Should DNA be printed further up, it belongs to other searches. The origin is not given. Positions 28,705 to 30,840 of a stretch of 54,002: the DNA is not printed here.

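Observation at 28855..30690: Terminal NuoI/MbxN-type ferredoxin subunit fused to a GltD-like NAD(P)H:FAD oxidoreductase, a built-in NAD(P)H input module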

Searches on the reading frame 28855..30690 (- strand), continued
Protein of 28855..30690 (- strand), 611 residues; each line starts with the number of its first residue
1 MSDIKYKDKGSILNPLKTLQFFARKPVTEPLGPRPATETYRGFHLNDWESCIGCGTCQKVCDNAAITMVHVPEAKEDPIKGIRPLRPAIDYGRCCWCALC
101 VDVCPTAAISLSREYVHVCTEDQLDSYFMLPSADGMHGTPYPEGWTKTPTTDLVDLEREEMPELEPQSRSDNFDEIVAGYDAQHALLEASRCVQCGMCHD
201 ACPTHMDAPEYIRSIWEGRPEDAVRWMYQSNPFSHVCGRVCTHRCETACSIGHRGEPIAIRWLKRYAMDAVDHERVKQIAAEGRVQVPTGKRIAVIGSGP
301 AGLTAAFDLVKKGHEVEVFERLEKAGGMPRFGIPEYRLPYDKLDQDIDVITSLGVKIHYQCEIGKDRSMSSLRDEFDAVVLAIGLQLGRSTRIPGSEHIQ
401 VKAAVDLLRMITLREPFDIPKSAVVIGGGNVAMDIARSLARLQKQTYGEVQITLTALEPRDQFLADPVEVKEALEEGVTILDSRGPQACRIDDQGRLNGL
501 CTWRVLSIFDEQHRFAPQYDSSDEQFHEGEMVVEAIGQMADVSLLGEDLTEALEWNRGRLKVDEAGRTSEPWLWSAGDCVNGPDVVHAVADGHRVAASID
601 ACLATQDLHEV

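Call 49: find_encoding_contigs(protein=P0319, flank=10000, max_places=1)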
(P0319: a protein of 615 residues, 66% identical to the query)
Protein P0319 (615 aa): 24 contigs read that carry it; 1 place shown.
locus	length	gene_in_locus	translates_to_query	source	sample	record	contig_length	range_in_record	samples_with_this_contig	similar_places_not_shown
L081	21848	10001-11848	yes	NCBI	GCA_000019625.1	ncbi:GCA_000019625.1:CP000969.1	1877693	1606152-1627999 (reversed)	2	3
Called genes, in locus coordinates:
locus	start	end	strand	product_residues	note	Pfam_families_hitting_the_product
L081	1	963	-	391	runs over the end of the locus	PF01547:SBP_bac_1, PF13416:SBP_bac_8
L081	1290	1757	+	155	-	PF01899:MNHE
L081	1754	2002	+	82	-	PF04066:MrpF_PhaF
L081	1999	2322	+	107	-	PF03334:PhaG_MnhG_YufB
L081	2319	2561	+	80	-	PF13244:MbhD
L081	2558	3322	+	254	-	PF20501:MbhE, PF04039:MnhB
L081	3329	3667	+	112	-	PF00420:Oxidored_q2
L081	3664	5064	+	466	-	PF00361:Proton_antipo_M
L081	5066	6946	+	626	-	PF00361:Proton_antipo_M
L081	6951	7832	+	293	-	PF00146:NADHdh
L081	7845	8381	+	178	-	PF01058:Oxidored_q6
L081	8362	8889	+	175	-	PF00329:Complex1_30kDa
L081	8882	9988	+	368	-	PF00346:Complex1_49kDa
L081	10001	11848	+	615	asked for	PF13534:Fer4_17 (faint), PF13746:Fer4_18 (faint), PF00037:Fer4, PF12838:Fer4_7, PF13187:Fer4_9, PF14691:Fer4_20, PF07992:Pyr_redox_2, PF13450:NAD_binding_8, +7 more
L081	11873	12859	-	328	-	PF00356:LacI, PF00532:Peripla_BP_1, PF13407:Peripla_BP_4, PF13377:Peripla_BP_3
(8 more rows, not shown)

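Call 50: find_encoding_contigs(protein=P0402, flank=10000, max_places=1)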
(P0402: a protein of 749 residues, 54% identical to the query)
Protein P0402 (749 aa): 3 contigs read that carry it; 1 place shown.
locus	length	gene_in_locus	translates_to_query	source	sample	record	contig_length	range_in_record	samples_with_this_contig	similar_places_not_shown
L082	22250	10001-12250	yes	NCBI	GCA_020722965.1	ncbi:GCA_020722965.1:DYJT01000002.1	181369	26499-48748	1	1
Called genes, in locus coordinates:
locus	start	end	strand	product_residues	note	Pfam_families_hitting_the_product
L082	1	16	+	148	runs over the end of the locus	PF22570:LiaF-TM (faint)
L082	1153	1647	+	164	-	PF01899:MNHE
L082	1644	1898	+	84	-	PF04066:MrpF_PhaF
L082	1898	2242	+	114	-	PF03334:PhaG_MnhG_YufB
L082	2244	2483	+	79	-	PF13244:MbhD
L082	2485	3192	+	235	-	PF20501:MbhE (weak), PF04039:MnhB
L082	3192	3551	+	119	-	PF00420:Oxidored_q2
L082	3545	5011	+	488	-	PF00662:Proton_antipo_N, PF00361:Proton_antipo_M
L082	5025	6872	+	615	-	PF00361:Proton_antipo_M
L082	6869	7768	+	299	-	PF00146:NADHdh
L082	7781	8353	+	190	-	PF01058:Oxidored_q6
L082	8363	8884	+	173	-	PF00329:Complex1_30kDa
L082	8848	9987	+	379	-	PF00346:Complex1_49kDa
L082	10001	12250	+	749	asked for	PF00037:Fer4 (weak), PF12797:Fer4_2 (faint), PF14697:Fer4_21 (faint), PF12838:Fer4_7 (weak), PF14691:Fer4_20, PF07992:Pyr_redox_2, PF13450:NAD_binding_8, PF02915:Rubrerythrin (weak), +3 more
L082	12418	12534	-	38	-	-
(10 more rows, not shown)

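Call 64: predict_structure(alignment_id=A2)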
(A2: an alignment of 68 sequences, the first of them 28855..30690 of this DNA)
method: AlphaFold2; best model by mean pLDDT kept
length: 611 residues; sequences in the alignment: 68
mean_pLDDT: 89.2   pTM: 0.84
mean pLDDT of the five models: 89.2, 87.9, 87.4, 85.1, 81.6
residues with pLDDT >= 90: 410; 70-90: 144; 50-70: 52; < 50: 5
segments of 3 or more residues with pLDDT < 50: none
pLDDT, mean of each block of 10 residues (from residue 1): 49 66 62 76 92 93 94 90 93 92 92 79 74 82 86 86 69 63 93 91 92 97 95 88 87 89 92 96 92 97 98 97 93 88 96 97 94 97 90 96 95 93 96 95 94 96 89 94 96 95 94 91 97 93 90 89 95 94 89 97 83 57
secondary structure, 60 per line:
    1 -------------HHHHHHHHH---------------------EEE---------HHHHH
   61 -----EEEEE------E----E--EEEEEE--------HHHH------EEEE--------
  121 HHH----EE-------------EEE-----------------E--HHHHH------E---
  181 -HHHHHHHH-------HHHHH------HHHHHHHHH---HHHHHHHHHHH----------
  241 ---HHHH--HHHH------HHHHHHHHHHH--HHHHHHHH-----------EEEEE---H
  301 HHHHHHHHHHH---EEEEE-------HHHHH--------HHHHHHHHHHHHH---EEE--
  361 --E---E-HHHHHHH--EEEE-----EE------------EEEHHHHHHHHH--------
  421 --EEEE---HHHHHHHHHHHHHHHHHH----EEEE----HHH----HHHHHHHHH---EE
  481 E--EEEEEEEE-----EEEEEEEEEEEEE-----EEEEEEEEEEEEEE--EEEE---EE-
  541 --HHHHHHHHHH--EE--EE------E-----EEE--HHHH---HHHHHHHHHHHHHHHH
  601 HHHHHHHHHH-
elements in order: H14-22 E44-46 H56-60 E66-70 E85-90 H99-102 E109-112 E143-145 H166-170 H182-189 H197-201 H208-216 H220-230 H244-247 H250-253 H260-270 H273-280 E292-296 H300-311 E315-319 H327-331 H340-352 E356-358 H369-375 E378-381 E401-403 H404-412 E423-426 H430-447 E452-455 H467-475 E479-481 E484-491 E497-509 E515-528 E531-534 H543-552 E573-575 H578-581 H585-610

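Call 67: fold_search(model_id=the predicted structure, library=pdb)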
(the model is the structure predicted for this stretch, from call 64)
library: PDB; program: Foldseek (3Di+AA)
matches with E <= 10: 1991; with E <= 0.001: 717
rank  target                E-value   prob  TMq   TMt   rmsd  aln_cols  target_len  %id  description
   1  5jca_L                3.6e-43  1.00  0.68  0.88   2.5       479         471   32  NADP(H) bound NADH-dependent Ferredoxin:NADP Oxidoreductase (NfnI) from Pyrococcus furiosus (released 2017-04-12)
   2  5jfc_L                2.6e-42  1.00  0.67  0.88   2.3       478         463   31  NADH-dependent Ferredoxin:NADP Oxidoreductase (NfnI) from Pyrococcus furiosus (released 2017-04-12)
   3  5vj7_A                3.1e-41  1.00  0.67  0.88   2.5       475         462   32  Ferredoxin NADP Oxidoreductase (Xfn) (released 2017-07-19)
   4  4ylf_B                1.5e-38  1.00  0.66  0.86   3.3       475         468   33  Insights into flavin-based electron bifurcation via the NADH-dependent reduced ferredoxin-NADP oxidoreductase structur (released 2015-07-08)
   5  9bov_A                6.7e-37  1.00  0.61  0.32   6.4       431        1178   36  Structure of electron bifurcating Nfn-ABC complexed with NAD from Caldicellulosiruptor saccharolyticus (released 2025-03-05)
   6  9n5u_A                2.3e-36  1.00  0.61  0.39   6.6       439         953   33  Structure of the Thermococcus sibiricus NfnABC complex (released 2025-05-07)
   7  6s6s_E                2.5e-35  1.00  0.66  0.84   3.2       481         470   29  Structure of Azospirillum brasilense Glutamate Synthase in a4b4 oligomeric state. (released 2019-09-11)
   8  8oh5_C                1.0e-34  1.00  0.60  0.32   6.8       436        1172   31  Cryo-EM structure of the electron bifurcating transhydrogenase StnABC complex from Sporomusa Ovata (state 2) (released 2023-09-13)
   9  9n5v_A                1.3e-34  1.00  0.60  0.39   6.4       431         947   34  Structure of the NAD(H)-bound Thermococcus sibiricus NfnABC complex (released 2025-05-07)
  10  6s6t_E                3.0e-33  1.00  0.66  0.84   3.2       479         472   29  Structure of Azospirillum brasilense Glutamate Synthase in a4b3 oligomeric state (released 2019-09-11)
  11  1h7w_B                2.7e-31  1.00  0.60  0.37   4.3       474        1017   26  Dihydropyrimidine dehydrogenase (DPD) from pig (released 2001-02-23)
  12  1h7w_A                4.2e-31  1.00  0.61  0.37   4.1       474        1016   26  Dihydropyrimidine dehydrogenase (DPD) from pig (released 2001-02-23)
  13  1h7x_A                4.7e-31  1.00  0.60  0.37   4.2       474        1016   26  Dihydropyrimidine dehydrogenase (DPD) from pig, ternary complex of a mutant enzyme (C671A), NADPH and 5-fluorouracil (released 2001-02-23)
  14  7mfm_I                6.9e-31  1.00  0.65  0.80   3.6       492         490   24  Glutamate synthase, glutamate dehydrogenase counter-enzyme complex (released 2022-01-05)
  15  1gte_B                6.9e-31  1.00  0.60  0.37   4.4       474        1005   26  DIHYDROPYRIMIDINE DEHYDROGENASE (DPD) FROM PIG, BINARY COMPLEX WITH 5-IODOURACIL (released 2002-04-11)
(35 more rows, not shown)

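Call 72: find_encoding_contigs(protein=P0004, flank=6000, max_places=2)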
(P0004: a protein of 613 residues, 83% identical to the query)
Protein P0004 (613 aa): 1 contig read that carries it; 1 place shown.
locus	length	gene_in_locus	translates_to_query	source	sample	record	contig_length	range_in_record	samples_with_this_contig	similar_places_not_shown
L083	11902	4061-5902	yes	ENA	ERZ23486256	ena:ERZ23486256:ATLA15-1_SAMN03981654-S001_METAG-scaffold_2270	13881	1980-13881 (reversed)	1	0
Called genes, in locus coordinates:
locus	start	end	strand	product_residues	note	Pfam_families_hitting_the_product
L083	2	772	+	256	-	?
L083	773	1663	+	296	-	PF00146:NADHdh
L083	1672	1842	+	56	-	-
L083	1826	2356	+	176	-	-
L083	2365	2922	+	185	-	PF00329:Complex1_30kDa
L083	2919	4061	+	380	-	PF00346:Complex1_49kDa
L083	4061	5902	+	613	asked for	PF13534:Fer4_17 (faint), PF12838:Fer4_7, PF13187:Fer4_9 (weak), PF14697:Fer4_21 (weak), PF14691:Fer4_20, PF01266:DAO (weak), PF07992:Pyr_redox_2, PF13450:NAD_binding_8, +8 more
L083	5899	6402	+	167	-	PF02915:Rubrerythrin (weak)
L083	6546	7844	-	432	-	PF00270:DEAD, PF00271:Helicase_C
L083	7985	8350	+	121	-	PF00085:Thioredoxin, PF13098:Thioredoxin_2 (weak), PF13905:Thioredoxin_8 (faint)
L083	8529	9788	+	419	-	PF07498:Rho_N, PF07497:Rho_RNA_bind, PF00006:ATP-synt_ab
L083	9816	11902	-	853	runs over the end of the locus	PF00343:Phosphorylase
